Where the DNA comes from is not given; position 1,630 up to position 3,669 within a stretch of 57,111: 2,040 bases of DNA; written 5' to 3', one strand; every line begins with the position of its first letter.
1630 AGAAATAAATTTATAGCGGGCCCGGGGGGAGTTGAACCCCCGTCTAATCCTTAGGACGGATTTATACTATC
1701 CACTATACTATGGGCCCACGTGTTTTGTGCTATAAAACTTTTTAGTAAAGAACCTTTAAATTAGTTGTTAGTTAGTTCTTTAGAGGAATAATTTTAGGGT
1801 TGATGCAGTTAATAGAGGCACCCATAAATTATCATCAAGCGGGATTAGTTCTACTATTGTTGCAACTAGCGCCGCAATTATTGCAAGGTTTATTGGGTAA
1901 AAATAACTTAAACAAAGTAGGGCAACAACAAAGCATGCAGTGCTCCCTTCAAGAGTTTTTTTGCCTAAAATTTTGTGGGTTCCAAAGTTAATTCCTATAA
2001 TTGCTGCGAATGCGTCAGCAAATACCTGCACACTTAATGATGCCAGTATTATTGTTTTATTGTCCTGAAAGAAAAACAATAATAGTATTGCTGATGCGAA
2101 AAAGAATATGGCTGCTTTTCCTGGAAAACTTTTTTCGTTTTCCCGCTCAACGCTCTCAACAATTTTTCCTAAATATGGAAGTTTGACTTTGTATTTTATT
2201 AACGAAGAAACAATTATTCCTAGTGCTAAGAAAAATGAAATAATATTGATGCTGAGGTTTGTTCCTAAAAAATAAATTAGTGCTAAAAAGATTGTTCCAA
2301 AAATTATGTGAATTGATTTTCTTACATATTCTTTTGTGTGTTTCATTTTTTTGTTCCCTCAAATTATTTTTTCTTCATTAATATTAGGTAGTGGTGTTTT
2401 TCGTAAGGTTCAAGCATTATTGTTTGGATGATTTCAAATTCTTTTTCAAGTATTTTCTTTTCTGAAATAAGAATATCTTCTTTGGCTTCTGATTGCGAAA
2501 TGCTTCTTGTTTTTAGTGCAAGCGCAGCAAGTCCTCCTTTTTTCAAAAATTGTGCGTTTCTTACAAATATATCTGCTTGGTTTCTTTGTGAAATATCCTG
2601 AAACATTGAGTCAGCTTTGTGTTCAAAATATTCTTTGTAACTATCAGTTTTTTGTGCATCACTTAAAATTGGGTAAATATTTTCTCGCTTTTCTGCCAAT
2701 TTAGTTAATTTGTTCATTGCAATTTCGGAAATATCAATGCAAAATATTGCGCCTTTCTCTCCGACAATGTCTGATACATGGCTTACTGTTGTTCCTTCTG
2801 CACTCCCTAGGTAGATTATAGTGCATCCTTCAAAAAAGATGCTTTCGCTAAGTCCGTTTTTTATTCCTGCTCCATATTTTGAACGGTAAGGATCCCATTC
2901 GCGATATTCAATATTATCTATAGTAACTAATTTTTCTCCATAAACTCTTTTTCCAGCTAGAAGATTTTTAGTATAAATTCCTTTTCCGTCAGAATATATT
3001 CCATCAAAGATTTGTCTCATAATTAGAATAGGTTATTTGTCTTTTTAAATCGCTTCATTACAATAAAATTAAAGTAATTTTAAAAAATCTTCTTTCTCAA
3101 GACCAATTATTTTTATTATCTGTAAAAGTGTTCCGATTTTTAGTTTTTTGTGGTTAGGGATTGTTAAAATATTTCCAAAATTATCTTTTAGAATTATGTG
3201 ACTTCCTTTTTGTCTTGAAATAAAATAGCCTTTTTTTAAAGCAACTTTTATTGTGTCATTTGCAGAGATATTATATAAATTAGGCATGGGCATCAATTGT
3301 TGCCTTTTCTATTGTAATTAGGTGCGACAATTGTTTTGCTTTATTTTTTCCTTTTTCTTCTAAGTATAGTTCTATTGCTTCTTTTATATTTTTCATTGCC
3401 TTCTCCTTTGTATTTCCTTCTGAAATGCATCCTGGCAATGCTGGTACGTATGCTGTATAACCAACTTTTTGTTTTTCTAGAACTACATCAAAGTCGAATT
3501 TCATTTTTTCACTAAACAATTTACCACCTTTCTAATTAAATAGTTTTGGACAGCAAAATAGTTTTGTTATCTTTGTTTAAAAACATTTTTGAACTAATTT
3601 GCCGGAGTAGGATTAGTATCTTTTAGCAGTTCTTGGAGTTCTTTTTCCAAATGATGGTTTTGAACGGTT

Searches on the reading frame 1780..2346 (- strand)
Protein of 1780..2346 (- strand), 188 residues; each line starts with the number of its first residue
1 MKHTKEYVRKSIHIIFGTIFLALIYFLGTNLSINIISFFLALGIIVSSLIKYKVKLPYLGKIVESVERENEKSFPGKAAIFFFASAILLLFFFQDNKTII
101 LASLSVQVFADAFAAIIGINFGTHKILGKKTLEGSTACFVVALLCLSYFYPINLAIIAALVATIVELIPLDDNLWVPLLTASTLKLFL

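Call 45: search_protein_families(library=pfam, proteins=[window:1780-2346:-], max_evalue=1)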
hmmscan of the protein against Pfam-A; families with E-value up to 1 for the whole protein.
window:1780-2346:- (188 aa): 2 families
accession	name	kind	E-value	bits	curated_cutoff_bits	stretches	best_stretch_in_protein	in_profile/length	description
PF01148.25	CTP_transf_1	-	2.5e-05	24.7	24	1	2-154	44-194/264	Cytidylyltransferase family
PF09843.14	DUF2070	-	0.79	8.4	30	0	6-133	67-189/561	Predicted membrane protein (DUF2070)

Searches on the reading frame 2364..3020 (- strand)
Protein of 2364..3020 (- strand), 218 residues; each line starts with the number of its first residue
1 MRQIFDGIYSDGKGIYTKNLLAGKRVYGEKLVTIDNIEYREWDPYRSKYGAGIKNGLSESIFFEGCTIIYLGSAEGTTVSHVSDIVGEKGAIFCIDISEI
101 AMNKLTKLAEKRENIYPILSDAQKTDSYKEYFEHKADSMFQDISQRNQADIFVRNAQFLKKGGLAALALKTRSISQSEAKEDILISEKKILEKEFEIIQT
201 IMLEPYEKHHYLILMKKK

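Call 3: search_protein_families(library=pfam, proteins=[window:2364-3020:-], max_evalue=1)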
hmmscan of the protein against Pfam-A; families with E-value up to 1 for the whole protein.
window:2364-3020:- (218 aa): 3 families
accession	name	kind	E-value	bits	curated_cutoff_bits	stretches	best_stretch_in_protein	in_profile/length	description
PF01269.23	Fibrillarin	-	5.3e-67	225.7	27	1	6-216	12-224/227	Fibrillarin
PF13847.12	Methyltransf_31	-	0.00063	19.9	27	1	64-168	3-110/145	Methyltransferase domain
PF13649.12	Methyltransf_25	-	0.00077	20.5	27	1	70-163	3-97/97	Methyltransferase domain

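Call 4: search_protein_families(library=ncbifam, proteins=[window:2364-3020:-], max_evalue=1)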
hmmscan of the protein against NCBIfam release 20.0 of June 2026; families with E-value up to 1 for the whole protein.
window:2364-3020:- (218 aa): 17 families
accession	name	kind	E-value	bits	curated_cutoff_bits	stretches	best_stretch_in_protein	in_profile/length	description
NF003276.0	PRK04266.1-2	equivalog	1.2e-69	234.2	113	1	3-218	6-221/222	fibrillarin-like rRNA/tRNA 2'-O-methyltransferase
NF003275.0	PRK04266.1-1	equivalog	3.1e-62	209.8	339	1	4-218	16-232/233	fibrillarin-like rRNA/tRNA 2'-O-methyltransferase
NF003277.0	PRK04266.1-3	equivalog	1.2e-54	185.3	254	1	11-217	18-225/226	fibrillarin-like rRNA/tRNA 2'-O-methyltransferase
NF003279.0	PRK04266.1-5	equivalog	3.4e-53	180.4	377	1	2-214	7-224/230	fibrillarin-like rRNA/tRNA 2'-O-methyltransferase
NF003278.0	PRK04266.1-4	equivalog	9.7e-39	133.1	195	1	22-215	21-206/209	fibrillarin-like rRNA/tRNA 2'-O-methyltransferase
NF001556.0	PRK00377.1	equivalog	7.2e-06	25.9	238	1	57-215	33-185/198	cobalt-precorrin-6Y C(15)-methyltransferase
NF011494.0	PRK14902.1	equivalog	0.0017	17.2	319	1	65-142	251-327/444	16S rRNA (cytosine(967)-C(5))-methyltransferase RsmB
TIGR00438.1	rrmJ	equivalog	0.0022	17.5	300.15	1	60-101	28-69/188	23S rRNA (uridine(2552)-2'-O)-methyltransferase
NF011493.0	PRK14901.1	equivalog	0.012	14.5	540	1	66-142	256-334/447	16S rRNA (cytosine(967)-C(5))-methyltransferase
NF038261.1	rhodoquin_RquA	equivalog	0.018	14.8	175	1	65-133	50-118/218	rhodoquinone biosynthesis methyltransferase RquA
NF050023.1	7alphHDSH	equivalog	0.019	14.4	450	1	63-137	4-79/259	7alpha-hydroxysteroid dehydrogenase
NF040538.1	methyl_ArsM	equivalog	0.021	14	500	1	64-103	61-99/356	arsinothricin biosynthesis methyltransferase ArsM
NF008390.0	PRK11188.1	equivalog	0.027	14.1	269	1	59-99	46-86/209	23S rRNA (uridine(2552)-2'-O)-methyltransferase RlmE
NF009463.0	PRK12823.1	equivalog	0.029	13.9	322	1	63-137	6-80/260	1,6-dihydroxycyclohexa-2,4-diene-1-carboxylate dehydrogenase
TIGR02070.1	mono_pep_trsgly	equivalog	0.032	13.7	182.65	1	173-205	109-141/224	monofunctional biosynthetic peptidoglycan transglycosylase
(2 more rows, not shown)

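Call 47: search_solved_structures(query=window:2364-3020:-, max_evalue=1e-10, show_alignments=3)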
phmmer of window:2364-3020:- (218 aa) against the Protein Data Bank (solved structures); distinct sequences matched with E-value up to 1e-10: 16.
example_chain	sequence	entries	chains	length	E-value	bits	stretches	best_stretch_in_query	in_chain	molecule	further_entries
1pry_A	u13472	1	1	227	1e-51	178.8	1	10-217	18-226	Fibrillarin-like pre-rRNA processing protein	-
1g8a_A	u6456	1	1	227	3.1e-51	177.2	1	8-217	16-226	FIBRILLARIN-LIKE PRE-RRNA PROCESSING PROTEIN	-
4by9_E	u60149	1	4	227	5e-51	176.6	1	10-217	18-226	FIBRILLARIN-LIKE RRNA/TRNA 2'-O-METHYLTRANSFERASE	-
2nnw_B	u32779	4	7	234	5.4e-51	176.5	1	10-217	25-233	Fibrillarin-like rRNA/tRNA 2'-O-methyltransferase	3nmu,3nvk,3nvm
5jpq_W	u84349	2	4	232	9e-45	156.2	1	2-217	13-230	Nop1 | Fibrillarin-like rRNA/tRNA 2'-O-methyltransferase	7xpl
3id5_B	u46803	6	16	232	9e-45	156.2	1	2-217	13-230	Fibrillarin-like rRNA/tRNA 2'-O-methyltransferase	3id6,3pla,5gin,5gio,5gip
1fbn_A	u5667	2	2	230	1.4e-44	155.6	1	2-213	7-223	MJ FIBRILLARIN HOMOLOGUE | FIBRILLARIN-LIKE PRE-RRNA PROCESSING PROTEIN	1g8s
4df3_A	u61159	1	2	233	6.6e-43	150.1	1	14-214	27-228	Fibrillarin-like rRNA/tRNA 2'-O-methyltransferase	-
2ipx_A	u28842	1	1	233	1.7e-40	142.2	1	14-213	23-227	rRNA 2'-O-methyltransferase fibrillarin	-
7se6_A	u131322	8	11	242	2e-40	142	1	14-213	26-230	rRNA 2'-O-methyltransferase fibrillarin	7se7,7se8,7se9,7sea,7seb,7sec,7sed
7mq8_SC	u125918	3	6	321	4.8e-40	140.7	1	14-213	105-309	rRNA 2'-O-methyltransferase fibrillarin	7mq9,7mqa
7suk_SC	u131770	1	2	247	6.6e-38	133.7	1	15-214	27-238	rRNA 2'-O-methyltransferase fibrillarin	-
6zdt_A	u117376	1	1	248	6.7e-38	133.7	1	15-214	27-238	rRNA 2'-O-methyltransferase fibrillarin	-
5wlc_SC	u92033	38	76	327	1.9e-37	132.3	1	15-214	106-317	Nop1 | rRNA 2'-O-methyltransferase fibrillarin | Nop1.1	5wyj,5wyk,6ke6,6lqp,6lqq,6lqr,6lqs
5oql_R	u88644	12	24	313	6.4e-36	127.3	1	15-213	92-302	Nop1 | rRNA 2'-O-methyltransferase fibrillarin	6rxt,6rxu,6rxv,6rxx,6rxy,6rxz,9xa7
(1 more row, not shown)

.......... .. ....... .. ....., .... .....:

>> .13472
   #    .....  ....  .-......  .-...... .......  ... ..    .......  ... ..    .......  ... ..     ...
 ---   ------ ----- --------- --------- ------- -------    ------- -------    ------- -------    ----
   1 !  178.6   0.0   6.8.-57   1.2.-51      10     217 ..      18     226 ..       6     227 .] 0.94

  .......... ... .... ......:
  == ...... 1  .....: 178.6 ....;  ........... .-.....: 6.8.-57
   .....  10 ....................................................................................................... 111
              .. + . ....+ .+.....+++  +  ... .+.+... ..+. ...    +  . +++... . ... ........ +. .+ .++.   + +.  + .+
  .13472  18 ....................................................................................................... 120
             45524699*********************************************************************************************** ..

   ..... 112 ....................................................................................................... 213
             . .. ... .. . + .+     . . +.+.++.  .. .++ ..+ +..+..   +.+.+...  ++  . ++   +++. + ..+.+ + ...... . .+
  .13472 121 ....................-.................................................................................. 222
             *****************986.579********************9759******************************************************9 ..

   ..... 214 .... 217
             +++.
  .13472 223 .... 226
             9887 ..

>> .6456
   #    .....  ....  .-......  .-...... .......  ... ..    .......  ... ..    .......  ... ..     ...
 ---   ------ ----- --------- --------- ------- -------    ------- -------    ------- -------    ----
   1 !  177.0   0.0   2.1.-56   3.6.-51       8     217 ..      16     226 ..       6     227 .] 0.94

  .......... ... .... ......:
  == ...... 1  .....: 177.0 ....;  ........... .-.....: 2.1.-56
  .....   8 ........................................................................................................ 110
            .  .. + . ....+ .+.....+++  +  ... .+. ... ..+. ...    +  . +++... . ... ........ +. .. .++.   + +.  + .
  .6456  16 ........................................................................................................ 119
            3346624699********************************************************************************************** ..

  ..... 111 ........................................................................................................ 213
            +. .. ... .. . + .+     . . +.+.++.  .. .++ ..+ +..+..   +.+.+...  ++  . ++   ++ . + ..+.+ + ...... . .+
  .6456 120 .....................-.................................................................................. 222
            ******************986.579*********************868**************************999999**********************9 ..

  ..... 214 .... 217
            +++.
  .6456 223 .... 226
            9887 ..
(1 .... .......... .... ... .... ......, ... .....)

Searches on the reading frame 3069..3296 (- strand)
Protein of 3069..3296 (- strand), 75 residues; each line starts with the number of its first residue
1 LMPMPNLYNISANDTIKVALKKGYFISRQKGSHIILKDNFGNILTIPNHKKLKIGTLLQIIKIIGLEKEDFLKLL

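Call 3: search_protein_families(library=pfam, proteins=[window:3069-3296:-], max_evalue=1)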
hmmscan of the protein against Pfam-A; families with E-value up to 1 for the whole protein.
window:3069-3296:- (75 aa): 1 family
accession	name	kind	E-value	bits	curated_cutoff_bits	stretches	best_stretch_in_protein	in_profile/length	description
PF07927.17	HicA_toxin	-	5.5e-15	55.7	27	1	13-66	2-58/58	HicA toxin of bacterial toxin-antitoxin,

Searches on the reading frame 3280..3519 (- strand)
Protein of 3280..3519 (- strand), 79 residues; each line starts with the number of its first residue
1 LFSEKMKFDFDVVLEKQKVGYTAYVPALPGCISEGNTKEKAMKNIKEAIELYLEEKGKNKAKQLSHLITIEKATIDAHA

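Call 3: search_protein_families(library=pfam, proteins=[window:3280-3519:-], max_evalue=1)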
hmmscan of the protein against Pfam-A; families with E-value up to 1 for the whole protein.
window:3280-3519:- (79 aa): 3 families
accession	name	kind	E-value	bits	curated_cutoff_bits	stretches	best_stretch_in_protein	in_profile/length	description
PF15919.11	HicB_lk_antitox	-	1e-09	39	27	1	13-58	4-50/123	HicB_like antitoxin of bacterial toxin-antitoxin system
PF21748.3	UPF0150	-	1.3e-05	25.5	27.3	1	19-53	19-53/64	UPF0150-like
PF24113.1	DUF7387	-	0.0028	18.4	27.9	1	30-64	32-66/85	Family of unknown function (DUF7387)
